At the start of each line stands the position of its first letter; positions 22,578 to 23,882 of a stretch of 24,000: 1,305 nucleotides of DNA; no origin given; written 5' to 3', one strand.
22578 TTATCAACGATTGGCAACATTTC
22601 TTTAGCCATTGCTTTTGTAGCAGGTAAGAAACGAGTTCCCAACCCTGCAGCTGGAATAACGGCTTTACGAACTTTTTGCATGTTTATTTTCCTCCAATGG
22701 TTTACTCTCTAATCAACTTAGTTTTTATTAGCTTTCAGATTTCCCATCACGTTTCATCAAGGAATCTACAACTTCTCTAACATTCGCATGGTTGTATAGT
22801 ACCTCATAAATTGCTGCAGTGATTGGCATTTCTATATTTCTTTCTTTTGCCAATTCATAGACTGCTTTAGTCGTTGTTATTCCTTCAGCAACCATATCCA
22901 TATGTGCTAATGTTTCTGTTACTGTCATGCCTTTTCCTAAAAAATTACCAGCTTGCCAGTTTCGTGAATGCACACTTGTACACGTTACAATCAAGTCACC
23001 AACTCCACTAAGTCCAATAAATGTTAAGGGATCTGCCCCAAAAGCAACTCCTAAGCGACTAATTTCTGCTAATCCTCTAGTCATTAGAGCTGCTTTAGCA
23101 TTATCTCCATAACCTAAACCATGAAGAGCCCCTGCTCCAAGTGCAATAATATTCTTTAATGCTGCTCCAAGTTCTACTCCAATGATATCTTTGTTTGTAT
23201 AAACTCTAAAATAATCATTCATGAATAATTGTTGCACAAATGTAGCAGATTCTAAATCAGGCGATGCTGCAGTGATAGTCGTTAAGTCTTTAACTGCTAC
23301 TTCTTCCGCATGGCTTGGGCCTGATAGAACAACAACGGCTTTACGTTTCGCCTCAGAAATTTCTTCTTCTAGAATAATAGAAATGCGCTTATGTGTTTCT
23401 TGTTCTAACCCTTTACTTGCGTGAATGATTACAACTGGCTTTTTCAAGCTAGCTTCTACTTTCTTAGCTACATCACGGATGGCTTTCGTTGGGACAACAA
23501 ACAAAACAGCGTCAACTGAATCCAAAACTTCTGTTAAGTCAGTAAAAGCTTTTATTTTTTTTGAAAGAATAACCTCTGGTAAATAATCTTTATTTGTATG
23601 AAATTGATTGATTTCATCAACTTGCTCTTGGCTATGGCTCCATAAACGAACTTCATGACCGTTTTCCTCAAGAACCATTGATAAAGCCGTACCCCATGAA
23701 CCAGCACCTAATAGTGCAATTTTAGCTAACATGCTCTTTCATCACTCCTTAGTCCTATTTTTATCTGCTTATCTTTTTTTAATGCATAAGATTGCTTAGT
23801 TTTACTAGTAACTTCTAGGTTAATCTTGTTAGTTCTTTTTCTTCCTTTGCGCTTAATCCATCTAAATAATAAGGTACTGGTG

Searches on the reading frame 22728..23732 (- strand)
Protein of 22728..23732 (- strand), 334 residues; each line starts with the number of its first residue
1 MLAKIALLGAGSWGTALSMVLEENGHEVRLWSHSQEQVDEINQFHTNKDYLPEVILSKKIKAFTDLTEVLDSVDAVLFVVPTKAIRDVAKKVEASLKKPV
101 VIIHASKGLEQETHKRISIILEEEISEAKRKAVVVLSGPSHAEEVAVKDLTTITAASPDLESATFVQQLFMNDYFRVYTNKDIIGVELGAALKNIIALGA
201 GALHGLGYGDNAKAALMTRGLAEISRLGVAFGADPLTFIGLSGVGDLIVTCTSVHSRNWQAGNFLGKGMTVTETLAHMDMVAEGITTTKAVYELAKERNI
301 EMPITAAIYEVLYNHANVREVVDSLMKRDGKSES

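Call 38: search_protein_families(library=pfam, proteins=[window:22728-23732:-], max_evalue=0.001)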
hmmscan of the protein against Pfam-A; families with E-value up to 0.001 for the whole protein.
window:22728-23732:- (334 aa): 7 families
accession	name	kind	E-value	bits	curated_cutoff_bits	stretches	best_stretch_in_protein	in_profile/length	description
PF07479.19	NAD_Gly3P_dh_C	-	1.1e-58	198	25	1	182-322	1-141/142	NAD-dependent glycerol-3-phosphate dehydrogenase C-terminus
PF01210.29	NAD_Gly3P_dh_N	-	6.9e-57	192.3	23.1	1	4-161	1-156/158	NAD-dependent glycerol-3-phosphate dehydrogenase N-terminus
PF20618.3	GPD_NAD_C_bact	-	8.2e-21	74.8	27.6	1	242-308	1-66/66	Bacterial GPD, NAD-dependent C-terminal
PF03446.21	NAD_binding_2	-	1.5e-08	35.3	21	1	4-119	1-106/161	NAD binding domain of 6-phosphogluconate dehydrogenase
PF03807.23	F420_oxidored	-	1.8e-08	35.3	21.6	1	4-102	1-89/94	NADP oxidoreductase coenzyme F420-dependent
PF02558.23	ApbA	-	7e-08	32.7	22.2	1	5-113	1-107/150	Ketopantoate reductase PanE/ApbA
PF03721.20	UDPG_MGDP_dh_N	-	3e-06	27.4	27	1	4-151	2-166/187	UDP-glucose/GDP-mannose dehydrogenase family, NAD binding domain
